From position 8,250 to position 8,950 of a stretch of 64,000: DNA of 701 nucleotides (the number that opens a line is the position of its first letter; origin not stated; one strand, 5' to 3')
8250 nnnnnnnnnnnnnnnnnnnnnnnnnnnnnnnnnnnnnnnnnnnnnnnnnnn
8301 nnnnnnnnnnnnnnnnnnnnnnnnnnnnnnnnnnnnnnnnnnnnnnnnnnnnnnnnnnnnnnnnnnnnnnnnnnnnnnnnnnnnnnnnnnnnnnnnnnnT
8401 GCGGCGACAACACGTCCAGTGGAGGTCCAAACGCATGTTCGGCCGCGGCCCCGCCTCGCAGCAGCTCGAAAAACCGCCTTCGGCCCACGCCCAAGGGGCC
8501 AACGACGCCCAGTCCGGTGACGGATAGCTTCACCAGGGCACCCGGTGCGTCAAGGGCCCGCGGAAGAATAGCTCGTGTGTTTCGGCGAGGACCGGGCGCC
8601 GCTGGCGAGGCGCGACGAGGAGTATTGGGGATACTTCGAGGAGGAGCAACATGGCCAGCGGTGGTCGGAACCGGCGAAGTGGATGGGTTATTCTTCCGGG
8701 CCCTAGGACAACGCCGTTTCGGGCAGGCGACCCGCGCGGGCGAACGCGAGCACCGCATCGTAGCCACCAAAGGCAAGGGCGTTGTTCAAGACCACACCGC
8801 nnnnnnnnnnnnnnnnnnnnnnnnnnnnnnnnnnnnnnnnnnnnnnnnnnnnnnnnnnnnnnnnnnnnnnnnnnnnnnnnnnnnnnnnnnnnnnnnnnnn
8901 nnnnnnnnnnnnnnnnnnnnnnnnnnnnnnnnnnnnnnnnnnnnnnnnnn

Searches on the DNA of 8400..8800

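Call 12: search_rna_families(source=window, start=8400, end=8800, threshold=evalue, max_evalue=10)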
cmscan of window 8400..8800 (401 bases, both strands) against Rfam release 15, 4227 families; matches with E-value up to 10: 2.
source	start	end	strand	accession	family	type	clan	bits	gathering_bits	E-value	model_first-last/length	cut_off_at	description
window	8449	8477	-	RF01103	UPD-PKc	Cis-reg;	-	16.2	40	5.9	1-29/29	no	Pseudoknot of upstream pseudoknot domain (UPD) of the 3'UTR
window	8505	8613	-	RF00520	ybhL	Cis-reg; leader;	-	15.3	50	5.6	12-71/73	no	ybhL leader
